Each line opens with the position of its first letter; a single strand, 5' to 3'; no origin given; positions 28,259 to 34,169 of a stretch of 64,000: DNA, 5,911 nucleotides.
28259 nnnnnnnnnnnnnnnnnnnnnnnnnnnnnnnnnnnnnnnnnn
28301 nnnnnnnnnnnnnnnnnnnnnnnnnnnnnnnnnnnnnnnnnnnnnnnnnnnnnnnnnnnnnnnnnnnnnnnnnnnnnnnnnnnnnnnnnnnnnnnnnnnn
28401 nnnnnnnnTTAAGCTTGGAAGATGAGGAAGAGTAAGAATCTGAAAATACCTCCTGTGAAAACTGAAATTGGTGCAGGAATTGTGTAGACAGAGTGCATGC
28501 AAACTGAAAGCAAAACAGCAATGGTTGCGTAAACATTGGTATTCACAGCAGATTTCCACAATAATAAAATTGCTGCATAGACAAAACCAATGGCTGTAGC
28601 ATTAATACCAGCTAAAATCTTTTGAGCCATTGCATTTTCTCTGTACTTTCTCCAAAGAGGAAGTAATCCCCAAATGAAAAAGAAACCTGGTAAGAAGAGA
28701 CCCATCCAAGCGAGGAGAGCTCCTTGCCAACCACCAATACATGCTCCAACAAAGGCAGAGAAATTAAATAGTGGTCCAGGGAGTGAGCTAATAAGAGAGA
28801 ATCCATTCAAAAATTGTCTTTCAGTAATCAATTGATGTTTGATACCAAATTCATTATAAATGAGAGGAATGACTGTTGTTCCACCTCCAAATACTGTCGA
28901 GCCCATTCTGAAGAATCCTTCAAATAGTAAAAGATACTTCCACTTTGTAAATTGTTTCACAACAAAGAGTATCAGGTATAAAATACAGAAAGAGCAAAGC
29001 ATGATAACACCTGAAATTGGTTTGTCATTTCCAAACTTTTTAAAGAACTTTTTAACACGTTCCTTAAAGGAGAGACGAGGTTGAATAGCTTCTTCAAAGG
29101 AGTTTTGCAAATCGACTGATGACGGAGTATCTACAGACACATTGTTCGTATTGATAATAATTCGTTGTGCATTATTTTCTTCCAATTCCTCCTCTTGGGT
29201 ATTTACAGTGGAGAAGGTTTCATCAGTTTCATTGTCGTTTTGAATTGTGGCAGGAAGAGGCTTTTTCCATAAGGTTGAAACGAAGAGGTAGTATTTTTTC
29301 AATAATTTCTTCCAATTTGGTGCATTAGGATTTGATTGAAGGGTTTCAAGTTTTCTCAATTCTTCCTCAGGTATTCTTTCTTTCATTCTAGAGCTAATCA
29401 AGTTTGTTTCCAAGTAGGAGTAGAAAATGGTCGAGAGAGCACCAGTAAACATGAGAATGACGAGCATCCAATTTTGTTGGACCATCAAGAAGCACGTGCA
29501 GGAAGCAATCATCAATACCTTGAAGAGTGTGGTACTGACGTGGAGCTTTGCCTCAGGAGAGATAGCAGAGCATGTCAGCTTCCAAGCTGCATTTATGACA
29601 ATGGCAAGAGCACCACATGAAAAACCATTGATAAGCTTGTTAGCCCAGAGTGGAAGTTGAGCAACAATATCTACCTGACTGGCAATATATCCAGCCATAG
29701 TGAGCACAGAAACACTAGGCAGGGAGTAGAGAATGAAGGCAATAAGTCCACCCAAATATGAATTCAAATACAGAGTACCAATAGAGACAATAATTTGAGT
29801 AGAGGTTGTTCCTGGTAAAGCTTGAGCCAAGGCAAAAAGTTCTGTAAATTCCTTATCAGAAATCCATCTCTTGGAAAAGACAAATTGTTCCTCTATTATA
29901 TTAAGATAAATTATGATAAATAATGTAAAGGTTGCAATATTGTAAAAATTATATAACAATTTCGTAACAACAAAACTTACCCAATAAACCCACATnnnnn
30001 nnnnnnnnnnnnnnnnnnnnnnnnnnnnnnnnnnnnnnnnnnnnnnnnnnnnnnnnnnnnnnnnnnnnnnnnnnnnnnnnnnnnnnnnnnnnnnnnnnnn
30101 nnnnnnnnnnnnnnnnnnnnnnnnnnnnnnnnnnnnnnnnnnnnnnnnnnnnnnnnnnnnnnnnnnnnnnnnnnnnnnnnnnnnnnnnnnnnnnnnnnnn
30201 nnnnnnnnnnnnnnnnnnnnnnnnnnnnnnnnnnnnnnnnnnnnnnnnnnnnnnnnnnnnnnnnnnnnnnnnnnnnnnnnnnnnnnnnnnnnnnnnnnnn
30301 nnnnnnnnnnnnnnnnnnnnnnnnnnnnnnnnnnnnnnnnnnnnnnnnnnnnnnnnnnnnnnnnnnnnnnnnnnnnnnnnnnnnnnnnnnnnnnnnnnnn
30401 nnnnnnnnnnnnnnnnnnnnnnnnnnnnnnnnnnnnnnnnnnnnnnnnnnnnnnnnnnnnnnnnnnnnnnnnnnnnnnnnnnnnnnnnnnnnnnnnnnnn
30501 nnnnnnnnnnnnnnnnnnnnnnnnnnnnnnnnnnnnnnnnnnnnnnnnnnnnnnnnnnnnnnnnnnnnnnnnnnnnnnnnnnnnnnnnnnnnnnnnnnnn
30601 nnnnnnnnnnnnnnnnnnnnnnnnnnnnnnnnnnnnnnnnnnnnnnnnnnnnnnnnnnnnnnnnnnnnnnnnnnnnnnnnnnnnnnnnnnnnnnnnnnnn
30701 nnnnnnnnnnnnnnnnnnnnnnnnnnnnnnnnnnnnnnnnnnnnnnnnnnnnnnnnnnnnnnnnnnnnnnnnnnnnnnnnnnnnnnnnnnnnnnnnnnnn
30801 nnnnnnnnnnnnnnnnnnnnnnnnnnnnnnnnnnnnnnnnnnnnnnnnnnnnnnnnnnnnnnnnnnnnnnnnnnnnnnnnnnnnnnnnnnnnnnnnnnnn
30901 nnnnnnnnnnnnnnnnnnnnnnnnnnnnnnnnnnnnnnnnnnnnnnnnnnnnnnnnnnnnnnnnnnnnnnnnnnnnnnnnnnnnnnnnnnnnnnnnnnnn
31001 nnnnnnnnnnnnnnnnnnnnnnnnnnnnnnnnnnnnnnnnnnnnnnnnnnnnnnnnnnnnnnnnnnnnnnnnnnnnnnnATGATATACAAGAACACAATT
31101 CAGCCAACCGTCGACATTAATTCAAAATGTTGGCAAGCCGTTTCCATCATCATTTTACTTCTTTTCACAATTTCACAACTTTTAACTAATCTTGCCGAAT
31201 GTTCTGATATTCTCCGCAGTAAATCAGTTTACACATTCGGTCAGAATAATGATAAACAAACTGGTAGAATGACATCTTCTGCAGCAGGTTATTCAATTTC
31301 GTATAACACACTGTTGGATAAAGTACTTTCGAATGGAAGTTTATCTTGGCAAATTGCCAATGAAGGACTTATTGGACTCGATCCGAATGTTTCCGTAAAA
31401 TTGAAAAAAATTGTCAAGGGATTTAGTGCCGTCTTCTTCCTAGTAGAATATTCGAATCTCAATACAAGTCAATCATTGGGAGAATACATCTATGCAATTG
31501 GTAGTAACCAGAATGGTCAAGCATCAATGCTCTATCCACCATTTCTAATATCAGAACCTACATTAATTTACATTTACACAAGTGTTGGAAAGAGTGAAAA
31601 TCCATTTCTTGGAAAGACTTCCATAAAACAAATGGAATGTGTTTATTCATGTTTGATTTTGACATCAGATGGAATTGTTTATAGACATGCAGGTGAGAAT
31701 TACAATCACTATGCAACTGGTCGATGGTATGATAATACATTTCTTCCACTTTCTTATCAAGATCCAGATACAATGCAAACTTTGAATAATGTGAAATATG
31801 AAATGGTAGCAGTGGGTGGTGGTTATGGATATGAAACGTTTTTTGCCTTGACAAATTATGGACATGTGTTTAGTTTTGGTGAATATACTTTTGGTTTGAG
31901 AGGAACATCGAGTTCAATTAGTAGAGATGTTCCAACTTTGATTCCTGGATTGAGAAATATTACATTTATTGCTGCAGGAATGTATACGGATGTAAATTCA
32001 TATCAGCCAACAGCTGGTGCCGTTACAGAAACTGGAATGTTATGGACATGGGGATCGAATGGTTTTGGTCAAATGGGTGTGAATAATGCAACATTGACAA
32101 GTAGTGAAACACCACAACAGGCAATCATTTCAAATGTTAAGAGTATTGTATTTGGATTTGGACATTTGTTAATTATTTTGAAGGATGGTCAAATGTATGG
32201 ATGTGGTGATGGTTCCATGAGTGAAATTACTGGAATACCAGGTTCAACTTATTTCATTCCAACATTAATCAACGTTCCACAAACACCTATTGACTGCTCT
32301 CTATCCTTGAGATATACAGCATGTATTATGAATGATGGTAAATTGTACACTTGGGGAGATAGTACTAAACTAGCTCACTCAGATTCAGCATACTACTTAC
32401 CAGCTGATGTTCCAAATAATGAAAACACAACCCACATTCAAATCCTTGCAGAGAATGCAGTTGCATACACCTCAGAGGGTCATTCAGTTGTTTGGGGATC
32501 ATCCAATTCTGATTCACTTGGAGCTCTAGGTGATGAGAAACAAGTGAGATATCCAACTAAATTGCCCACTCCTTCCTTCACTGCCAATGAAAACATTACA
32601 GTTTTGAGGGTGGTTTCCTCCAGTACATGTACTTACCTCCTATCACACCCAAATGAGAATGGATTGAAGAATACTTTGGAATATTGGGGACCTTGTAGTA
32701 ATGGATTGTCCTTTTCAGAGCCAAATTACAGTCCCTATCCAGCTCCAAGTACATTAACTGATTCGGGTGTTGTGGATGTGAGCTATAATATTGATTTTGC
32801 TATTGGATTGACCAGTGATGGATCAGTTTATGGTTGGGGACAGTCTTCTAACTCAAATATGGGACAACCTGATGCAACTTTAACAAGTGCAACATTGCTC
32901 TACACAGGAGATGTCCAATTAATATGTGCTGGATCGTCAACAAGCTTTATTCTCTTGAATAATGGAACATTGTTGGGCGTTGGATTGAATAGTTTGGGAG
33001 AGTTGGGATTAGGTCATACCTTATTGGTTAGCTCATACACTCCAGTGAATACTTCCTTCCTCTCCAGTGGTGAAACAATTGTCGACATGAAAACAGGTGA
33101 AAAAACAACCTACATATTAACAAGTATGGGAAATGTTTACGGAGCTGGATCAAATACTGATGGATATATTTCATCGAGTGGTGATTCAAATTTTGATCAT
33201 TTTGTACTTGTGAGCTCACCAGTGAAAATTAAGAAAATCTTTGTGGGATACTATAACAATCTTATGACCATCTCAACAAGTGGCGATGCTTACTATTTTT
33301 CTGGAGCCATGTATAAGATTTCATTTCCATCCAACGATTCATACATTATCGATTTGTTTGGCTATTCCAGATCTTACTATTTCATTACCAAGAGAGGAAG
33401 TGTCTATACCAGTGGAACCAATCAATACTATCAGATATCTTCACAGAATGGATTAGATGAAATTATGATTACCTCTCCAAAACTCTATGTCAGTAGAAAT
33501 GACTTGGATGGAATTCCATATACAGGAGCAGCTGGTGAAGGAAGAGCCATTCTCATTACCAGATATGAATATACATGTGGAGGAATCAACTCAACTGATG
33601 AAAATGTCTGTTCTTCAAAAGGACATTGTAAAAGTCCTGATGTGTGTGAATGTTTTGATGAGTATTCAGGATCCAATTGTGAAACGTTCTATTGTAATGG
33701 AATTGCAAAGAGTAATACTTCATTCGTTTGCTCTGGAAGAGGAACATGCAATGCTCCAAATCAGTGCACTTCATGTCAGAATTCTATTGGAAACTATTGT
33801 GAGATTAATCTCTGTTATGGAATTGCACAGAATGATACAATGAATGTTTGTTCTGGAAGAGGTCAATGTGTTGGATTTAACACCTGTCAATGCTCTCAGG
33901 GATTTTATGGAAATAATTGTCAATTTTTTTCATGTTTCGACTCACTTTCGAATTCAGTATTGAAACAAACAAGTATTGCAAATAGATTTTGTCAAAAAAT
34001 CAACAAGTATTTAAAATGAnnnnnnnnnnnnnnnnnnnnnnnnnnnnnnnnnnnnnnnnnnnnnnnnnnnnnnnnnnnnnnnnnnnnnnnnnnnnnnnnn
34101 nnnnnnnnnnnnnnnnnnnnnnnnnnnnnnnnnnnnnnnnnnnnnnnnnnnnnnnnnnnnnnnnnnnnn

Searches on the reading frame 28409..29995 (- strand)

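Call 79: search_protein_families(library=pfam, proteins=[window:28409-29995:-], max_evalue=0.0001)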
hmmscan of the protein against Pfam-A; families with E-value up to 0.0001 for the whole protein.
window:28409-29995:- (528 aa): 1 family
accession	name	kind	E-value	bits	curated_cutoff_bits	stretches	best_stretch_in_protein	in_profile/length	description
PF02417.20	Chromate_transp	-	3.4e-58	196.8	28.6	2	357-517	3-163/166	Chromate transporter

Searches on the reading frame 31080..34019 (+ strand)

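Call 25: search_protein_families(library=pfam, proteins=[window:31080-34019:+], max_evalue=0.001)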
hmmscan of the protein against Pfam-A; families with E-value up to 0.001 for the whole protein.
window:31080-34019:+ (979 aa): 5 families
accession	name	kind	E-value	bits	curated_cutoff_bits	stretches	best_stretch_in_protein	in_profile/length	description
PF25390.1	WD40_RLD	-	7.2e-70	236.6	150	3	252-500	99-347/363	RCC1-like domain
PF13540.12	RCC1_2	-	4.5e-34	115.8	22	2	564-591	1-28/30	Regulator of chromosome condensation (RCC1) repeat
PF00415.24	RCC1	-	9.6e-30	103.4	21.7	1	319-362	2-46/50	Regulator of chromosome condensation (RCC1) repeat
PF07974.19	EGF_2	-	4.4e-08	33.8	22.1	1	922-947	6-32/32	EGF-like domain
PF25024.1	EGF_TEN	-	2.4e-06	27.8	65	1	843-955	2-98/234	Teneurin EGF domain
